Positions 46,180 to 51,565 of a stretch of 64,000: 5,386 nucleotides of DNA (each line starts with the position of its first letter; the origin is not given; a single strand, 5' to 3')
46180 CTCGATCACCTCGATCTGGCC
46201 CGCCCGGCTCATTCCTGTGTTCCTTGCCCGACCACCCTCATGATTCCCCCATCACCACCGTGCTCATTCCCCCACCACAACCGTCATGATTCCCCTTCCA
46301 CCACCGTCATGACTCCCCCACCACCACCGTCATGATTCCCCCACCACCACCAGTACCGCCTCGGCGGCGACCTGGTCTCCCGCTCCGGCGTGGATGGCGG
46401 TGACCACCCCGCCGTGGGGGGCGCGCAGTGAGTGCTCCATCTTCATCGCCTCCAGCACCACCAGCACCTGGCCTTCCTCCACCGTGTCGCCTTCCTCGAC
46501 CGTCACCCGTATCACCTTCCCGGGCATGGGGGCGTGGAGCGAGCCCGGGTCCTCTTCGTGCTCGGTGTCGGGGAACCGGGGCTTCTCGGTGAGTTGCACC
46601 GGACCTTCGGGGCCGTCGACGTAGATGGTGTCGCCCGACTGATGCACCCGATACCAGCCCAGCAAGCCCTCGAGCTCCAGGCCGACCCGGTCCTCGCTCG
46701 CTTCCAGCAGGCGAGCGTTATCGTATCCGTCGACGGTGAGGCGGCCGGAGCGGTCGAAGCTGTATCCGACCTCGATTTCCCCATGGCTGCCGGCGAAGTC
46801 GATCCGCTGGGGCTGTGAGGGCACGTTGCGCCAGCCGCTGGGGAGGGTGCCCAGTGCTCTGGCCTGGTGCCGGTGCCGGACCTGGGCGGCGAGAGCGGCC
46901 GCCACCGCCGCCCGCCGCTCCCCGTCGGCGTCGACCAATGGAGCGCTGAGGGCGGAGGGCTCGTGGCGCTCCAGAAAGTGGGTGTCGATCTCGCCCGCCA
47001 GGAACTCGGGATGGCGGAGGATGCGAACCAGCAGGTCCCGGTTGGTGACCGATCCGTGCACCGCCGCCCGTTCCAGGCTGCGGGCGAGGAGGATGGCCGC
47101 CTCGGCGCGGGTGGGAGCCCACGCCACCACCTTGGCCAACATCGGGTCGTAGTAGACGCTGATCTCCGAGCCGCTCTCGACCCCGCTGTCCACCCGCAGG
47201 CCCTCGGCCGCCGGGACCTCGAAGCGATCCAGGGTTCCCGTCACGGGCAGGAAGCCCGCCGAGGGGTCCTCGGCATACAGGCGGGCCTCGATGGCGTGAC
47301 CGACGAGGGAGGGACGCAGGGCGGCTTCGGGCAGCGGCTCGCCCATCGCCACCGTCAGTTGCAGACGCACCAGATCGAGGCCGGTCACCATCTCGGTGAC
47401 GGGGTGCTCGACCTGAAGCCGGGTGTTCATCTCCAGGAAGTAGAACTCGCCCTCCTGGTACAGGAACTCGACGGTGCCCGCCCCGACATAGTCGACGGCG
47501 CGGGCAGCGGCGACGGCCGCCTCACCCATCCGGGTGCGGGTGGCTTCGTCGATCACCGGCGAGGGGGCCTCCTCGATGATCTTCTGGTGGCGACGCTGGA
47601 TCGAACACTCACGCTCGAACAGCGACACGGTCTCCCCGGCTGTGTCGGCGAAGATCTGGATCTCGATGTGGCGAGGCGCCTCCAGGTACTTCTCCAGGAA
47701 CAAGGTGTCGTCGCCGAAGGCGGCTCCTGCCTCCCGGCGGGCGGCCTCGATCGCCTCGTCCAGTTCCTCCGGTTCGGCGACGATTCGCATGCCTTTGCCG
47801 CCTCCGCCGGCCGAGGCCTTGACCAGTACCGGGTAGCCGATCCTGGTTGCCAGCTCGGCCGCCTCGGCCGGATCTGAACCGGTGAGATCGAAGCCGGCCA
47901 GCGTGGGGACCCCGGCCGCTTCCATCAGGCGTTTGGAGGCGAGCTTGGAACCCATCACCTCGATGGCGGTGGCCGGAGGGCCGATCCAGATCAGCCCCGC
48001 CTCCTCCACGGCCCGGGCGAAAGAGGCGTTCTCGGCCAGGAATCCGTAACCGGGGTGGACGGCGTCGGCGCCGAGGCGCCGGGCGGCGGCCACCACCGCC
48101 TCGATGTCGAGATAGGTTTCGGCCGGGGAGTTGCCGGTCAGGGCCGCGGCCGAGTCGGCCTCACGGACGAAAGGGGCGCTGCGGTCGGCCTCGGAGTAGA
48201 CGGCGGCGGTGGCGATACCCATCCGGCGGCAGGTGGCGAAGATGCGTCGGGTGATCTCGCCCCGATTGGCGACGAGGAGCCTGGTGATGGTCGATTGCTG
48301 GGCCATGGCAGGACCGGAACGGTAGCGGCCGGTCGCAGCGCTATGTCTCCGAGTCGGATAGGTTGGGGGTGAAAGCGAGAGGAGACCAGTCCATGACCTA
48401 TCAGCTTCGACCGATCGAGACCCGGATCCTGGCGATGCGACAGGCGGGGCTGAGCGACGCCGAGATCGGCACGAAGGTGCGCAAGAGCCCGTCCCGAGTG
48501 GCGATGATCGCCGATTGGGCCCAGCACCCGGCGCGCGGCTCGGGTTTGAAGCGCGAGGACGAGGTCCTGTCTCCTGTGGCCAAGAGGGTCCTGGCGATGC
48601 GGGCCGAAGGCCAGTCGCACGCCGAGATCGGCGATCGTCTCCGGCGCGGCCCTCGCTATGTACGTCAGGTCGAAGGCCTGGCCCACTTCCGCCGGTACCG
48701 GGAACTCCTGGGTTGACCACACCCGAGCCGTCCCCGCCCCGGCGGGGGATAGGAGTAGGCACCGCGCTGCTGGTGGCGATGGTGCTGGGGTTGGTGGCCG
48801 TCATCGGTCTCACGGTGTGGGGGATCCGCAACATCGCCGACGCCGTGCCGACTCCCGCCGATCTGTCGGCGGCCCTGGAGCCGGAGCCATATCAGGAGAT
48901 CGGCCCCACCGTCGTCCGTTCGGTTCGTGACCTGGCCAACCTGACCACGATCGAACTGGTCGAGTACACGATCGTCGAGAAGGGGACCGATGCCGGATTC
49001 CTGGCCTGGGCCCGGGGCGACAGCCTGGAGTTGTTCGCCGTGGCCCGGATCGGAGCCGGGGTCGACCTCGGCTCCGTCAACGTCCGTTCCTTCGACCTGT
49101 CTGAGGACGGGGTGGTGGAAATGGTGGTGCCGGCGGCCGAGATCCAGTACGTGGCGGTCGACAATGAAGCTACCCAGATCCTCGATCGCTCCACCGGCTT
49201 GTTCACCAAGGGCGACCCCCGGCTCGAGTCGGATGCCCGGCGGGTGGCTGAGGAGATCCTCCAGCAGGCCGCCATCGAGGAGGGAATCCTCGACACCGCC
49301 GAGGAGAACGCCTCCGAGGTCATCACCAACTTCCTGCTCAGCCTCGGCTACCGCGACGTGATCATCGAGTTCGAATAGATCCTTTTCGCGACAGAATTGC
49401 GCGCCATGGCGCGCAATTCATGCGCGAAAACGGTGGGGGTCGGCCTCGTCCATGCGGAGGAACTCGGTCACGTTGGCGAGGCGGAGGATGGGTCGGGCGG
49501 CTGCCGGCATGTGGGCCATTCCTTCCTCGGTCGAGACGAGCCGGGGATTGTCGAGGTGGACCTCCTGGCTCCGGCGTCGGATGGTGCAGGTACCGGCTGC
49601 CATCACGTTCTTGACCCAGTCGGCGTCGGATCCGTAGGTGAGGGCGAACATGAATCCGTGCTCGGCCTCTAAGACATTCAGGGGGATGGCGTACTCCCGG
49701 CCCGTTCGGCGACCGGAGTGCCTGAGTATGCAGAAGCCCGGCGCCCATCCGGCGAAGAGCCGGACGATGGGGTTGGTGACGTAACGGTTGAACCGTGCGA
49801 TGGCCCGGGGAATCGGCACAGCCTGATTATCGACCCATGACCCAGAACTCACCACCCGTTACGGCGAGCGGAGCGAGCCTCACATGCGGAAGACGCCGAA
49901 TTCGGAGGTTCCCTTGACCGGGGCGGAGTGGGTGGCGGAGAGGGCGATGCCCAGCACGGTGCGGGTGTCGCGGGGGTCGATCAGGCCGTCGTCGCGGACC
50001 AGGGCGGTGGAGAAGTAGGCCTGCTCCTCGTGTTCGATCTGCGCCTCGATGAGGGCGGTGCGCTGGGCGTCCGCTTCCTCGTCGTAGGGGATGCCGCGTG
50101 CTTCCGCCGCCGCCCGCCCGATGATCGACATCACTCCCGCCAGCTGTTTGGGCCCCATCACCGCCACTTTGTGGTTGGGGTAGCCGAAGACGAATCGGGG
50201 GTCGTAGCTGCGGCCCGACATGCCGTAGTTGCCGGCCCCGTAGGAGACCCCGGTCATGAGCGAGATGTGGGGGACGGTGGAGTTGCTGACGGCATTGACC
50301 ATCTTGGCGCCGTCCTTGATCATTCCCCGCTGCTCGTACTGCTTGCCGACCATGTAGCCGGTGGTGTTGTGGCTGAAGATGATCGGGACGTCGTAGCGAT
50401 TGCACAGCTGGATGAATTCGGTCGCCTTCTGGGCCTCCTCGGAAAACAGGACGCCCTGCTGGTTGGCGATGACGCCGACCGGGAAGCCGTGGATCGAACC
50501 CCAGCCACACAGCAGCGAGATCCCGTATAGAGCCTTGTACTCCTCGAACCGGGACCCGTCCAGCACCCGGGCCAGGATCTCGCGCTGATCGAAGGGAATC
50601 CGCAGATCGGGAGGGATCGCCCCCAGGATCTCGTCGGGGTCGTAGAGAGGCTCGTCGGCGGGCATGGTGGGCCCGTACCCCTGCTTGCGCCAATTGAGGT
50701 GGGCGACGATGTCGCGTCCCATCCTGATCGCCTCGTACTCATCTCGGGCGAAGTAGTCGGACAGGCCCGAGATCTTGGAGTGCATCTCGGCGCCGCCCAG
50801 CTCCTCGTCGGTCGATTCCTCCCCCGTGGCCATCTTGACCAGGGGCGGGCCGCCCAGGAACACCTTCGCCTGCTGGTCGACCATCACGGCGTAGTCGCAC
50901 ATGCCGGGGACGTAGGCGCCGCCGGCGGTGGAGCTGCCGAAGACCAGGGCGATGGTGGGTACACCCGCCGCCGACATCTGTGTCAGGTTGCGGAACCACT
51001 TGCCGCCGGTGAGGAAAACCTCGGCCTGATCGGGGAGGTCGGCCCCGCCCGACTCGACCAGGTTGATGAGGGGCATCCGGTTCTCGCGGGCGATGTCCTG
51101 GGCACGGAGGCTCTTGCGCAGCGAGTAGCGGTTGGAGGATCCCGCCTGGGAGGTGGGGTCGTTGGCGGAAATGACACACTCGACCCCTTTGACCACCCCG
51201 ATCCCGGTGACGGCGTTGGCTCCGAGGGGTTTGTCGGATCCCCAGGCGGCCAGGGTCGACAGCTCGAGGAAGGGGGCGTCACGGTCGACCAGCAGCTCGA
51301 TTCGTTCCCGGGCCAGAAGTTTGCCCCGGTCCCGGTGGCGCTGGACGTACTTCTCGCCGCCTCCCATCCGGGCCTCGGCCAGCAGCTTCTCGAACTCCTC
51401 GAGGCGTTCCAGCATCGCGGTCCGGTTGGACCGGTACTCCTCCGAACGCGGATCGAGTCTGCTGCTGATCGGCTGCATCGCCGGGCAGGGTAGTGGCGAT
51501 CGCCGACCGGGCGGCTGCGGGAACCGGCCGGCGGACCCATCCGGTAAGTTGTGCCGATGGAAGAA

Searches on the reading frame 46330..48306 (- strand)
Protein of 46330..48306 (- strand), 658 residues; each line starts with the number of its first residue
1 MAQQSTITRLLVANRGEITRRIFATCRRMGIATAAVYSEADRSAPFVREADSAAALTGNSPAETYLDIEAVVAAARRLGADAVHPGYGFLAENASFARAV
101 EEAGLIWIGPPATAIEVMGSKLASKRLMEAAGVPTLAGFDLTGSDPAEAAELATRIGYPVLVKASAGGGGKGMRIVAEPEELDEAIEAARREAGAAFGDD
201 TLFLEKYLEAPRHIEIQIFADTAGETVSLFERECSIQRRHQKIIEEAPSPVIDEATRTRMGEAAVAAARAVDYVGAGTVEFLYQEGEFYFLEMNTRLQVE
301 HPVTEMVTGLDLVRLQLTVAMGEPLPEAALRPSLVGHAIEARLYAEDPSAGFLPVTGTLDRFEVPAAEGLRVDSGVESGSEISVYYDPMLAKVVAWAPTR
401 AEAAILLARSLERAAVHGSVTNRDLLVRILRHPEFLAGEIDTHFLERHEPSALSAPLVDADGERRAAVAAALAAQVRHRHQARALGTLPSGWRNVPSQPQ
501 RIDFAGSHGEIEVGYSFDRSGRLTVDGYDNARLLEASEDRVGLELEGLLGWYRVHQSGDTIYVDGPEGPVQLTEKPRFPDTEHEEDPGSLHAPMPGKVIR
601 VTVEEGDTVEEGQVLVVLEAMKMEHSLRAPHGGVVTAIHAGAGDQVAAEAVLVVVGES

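Call 50: search_protein_families(library=ncbifam, proteins=[window:46330-48306:-], max_evalue=0.01)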
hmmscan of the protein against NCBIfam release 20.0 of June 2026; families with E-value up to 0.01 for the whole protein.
window:46330-48306:- (658 aa): 66 families (the best 25 are shown)
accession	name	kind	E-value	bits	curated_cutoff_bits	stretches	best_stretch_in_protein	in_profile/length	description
NF009554.0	PRK12999.1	equivalog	3.1e-181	604.8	965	2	5-463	3-469/1147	pyruvate carboxylase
NF006406.0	PRK08654.1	equivalog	2.5e-174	580.4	739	1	8-468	3-464/499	acetyl-CoA carboxylase biotin carboxylase subunit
NF006367.0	PRK08591.1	subfamily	9.2e-169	561.9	597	1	7-448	2-444/451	acetyl-CoA carboxylase biotin carboxylase subunit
TIGR02712.1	urea_carbox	equivalog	1.1e-168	563.3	1303.85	2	9-451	3-445/1201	urea carboxylase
TIGR00514.1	accC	equivalog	2.3e-161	537.6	626.5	1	7-449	2-445/449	acetyl-CoA carboxylase biotin carboxylase subunit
TIGR01235.1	pyruv_carbox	equivalog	5.6e-159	530.8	1114.45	2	10-448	2-451/1143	pyruvate carboxylase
NF004085.0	PRK05586.1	equivalog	6.7e-151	503.2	723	1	8-447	3-443/448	acetyl-CoA carboxylase biotin carboxylase subunit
NF009471.0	PRK12833.1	equivalog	1.6e-146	488.6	686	1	4-448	2-447/467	acetyl-CoA carboxylase biotin carboxylase subunit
NF005525.0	PRK07178.1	equivalog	1.9e-144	481.8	768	1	7-475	2-468/471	acetyl-CoA carboxylase biotin carboxylase subunit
NF006286.0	PRK08462.1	equivalog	1.6e-137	459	740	1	6-448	3-444/445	acetyl-CoA carboxylase biotin carboxylase subunit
NF006287.0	PRK08463.1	equivalog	8.9e-132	440.3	775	1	7-483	2-478/479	acetyl-CoA carboxylase subunit A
NF006761.0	PRK09282.1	domain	3.5e-18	65.4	402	1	574-655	506-589/591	pyruvate carboxylase subunit B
TIGR01369.1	CPSaseII_lrg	equivalog_domain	4.8e-18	64.2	1027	1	95-328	644-872/1052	carbamoyl-phosphate synthase (glutamine-hydrolyzing) large subunit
NF005117.0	PRK06549.1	equivalog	2e-17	64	159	1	585-654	59-128/130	acetyl-CoA carboxylase biotin carboxyl carrier protein subunit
NF004173.0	PRK05641.1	equivalog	4.1e-17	63.2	199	1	585-656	82-153/153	putative acetyl-CoA carboxylase biotin carboxyl carrier protein subunit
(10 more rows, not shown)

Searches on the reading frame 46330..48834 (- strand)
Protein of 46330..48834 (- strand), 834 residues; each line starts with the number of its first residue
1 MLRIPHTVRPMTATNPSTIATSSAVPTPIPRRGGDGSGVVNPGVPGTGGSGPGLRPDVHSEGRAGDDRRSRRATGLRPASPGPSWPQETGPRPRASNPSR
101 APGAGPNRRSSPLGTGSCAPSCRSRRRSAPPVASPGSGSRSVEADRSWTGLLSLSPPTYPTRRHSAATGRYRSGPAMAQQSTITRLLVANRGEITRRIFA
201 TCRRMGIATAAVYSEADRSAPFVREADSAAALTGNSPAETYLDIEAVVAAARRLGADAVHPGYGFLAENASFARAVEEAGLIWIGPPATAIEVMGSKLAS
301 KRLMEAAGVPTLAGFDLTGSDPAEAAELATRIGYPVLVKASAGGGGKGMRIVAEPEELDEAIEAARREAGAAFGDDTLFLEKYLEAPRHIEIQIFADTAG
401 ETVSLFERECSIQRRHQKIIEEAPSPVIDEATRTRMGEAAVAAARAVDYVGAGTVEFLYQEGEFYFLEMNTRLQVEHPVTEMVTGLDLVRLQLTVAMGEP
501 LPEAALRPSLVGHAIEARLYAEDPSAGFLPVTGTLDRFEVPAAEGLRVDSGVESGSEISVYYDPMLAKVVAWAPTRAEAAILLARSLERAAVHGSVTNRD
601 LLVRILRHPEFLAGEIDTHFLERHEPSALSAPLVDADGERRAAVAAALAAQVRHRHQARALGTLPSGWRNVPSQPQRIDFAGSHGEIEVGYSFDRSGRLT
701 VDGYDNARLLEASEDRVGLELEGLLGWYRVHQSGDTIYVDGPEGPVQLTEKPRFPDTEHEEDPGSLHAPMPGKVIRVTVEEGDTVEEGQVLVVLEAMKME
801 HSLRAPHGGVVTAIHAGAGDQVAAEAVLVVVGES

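Call 11: search_protein_families(library=pfam, proteins=[window:46330-48834:-])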
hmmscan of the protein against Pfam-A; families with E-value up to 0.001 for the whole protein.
window:46330-48834:- (834 aa): 10 families
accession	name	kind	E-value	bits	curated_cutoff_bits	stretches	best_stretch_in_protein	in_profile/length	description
PF02786.22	CPSase_L_D2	-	4.2e-76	255.6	19.8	1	299-503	4-210/211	Carbamoyl-phosphate synthase L chain, ATP binding domain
PF00289.28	Biotin_carb_N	-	5.5e-41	139.9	25.5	1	183-291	2-110/110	Biotin carboxylase, N-terminal domain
PF02785.25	Biotin_carb_C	-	4.7e-35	120.4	32.4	1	516-623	1-108/108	Biotin carboxylase C-terminal domain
PF00364.28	Biotin_lipoyl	-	3.2e-18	65.8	22.1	1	766-830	3-72/73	Biotin-requiring enzyme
PF21139.3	BT_MCC_alpha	-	2.5e-12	47.6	31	1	641-752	3-117/118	Methylcrotonyl-CoA carboxylase, alpha-subunit, BT domain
PF07478.18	Dala_Dala_lig_C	-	2.6e-11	43.8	24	1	305-471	3-174/204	D-ala D-ala ligase C-terminus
PF02222.28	ATP-grasp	-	6.1e-11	42.7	27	1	320-472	18-162/179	ATP-grasp domain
PF13533.13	Biotin_lipoyl_2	-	9.4e-07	29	29.8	1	766-795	3-32/32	Biotin-lipoyl like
PF01071.24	GARS_A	-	1.1e-05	25.8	27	1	295-407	1-109/194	Phosphoribosylglycinamide synthetase, ATP-grasp (A) domain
PF02655.19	ATP-grasp_3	-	0.00017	22.2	23.2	1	310-474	19-158/160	ATP-grasp domain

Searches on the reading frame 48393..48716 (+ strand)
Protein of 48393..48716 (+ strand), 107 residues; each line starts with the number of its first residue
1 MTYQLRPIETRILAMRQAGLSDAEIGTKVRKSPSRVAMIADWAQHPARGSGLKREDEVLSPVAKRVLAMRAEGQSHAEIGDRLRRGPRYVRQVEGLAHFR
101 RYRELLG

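Call 65: search_protein_families(library=pfam, proteins=[window:48393-48716:+])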
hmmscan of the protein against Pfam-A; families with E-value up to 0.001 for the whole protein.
window:48393-48716:+ (107 aa): 6 families
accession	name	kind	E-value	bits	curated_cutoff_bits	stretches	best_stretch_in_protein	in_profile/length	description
PF13384.12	HTH_23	-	2.9e-06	27.4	24.6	0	65-92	9-36/50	Homeodomain-like domain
PF13936.12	HTH_38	-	3.2e-05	24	27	0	11-34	12-35/44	Helix-turn-helix domain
PF22943.2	HTH_68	-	6.8e-05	22.9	27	0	64-84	8-28/45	Putative helix-turn-helix domain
PF24625.1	DUF7626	-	0.0002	21.5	27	0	10-31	7-28/55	Domain of unknown function (DUF7626)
PF04545.22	Sigma70_r4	-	0.00023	21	24.1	0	58-94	4-41/50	Sigma-70, region 4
PF08069.17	Ribosomal_S13_N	-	0.00037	20.9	25.4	0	4-30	29-55/60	Ribosomal S13/S15 N-terminal domain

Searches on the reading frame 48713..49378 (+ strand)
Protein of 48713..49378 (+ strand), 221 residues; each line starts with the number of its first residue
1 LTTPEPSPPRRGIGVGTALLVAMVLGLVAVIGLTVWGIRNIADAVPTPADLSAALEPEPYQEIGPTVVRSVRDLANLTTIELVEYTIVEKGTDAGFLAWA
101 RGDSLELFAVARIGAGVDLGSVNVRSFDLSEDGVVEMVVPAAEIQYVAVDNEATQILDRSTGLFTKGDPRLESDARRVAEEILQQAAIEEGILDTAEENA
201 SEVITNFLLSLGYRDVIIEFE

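Call 65: search_protein_families(library=pfam, proteins=[window:48713-49378:+])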
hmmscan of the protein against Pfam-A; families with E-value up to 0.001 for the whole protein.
window:48713-49378:+ (221 aa): 1 family
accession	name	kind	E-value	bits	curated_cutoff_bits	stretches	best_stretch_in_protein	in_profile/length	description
PF14014.11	DUF4230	-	7.8e-23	81.7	27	1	70-217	2-147/148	Protein of unknown function (DUF4230)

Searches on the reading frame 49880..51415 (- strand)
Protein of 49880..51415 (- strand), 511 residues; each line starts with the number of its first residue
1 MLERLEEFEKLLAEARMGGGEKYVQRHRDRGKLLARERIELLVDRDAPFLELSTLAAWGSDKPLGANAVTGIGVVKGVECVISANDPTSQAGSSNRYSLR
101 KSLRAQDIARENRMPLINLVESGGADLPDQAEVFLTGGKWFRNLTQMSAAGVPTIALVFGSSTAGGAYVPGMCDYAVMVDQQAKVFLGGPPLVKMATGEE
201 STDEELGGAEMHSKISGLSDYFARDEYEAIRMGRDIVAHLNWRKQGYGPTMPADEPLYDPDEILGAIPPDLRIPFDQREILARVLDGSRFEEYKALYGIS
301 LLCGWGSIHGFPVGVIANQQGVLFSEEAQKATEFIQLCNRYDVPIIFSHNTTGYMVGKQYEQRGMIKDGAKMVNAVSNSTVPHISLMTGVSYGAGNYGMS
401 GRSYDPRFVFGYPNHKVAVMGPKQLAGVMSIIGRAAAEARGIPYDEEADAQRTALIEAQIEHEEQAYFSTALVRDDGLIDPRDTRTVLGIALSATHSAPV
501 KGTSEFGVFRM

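Call 50: search_protein_families(library=ncbifam, proteins=[window:49880-51415:-], max_evalue=0.01)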
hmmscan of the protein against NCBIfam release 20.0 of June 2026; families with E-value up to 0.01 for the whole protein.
window:49880-51415:- (511 aa): 9 families
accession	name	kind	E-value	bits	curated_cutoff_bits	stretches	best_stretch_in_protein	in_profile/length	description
TIGR01117.1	mmdA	subfamily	7.4e-78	262.6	998.8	1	4-497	2-497/512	methylmalonyl-CoA decarboxylase subunit alpha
NF041504.1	AccA_sub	subfamily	1.7e-16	60.4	300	2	67-181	51-162/257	carboxyltransferase subunit alpha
NF004344.0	PRK05724.1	equivalog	2.4e-14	53.3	357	2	88-181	126-219/319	acetyl-CoA carboxylase carboxyltransferase subunit alpha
TIGR00513.1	accA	equivalog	4.1e-13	49.4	319.3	2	92-181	130-219/321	acetyl-CoA carboxylase carboxyl transferase subunit alpha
NF008971.0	PRK12319.1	equivalog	2.9e-12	46.7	406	1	62-182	50-167/256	acetyl-CoA carboxylase carboxyl transferase subunit alpha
NF005530.0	PRK07189.1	equivalog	8.1e-05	21.9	228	1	35-231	18-233/303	biotin-independent malonate decarboxylase subunit beta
TIGR00515.1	accD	equivalog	0.00022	20.7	317.45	1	68-194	110-236/285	acetyl-CoA carboxylase, carboxyltransferase subunit beta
TIGR03133.1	malonate_beta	equivalog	0.00022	20.6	278.15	1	35-203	8-189/274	biotin-independent malonate decarboxylase subunit beta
NF004796.0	PRK06144.1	subfamily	0.0064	16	272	0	143-178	94-129/262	enoyl-CoA hydratase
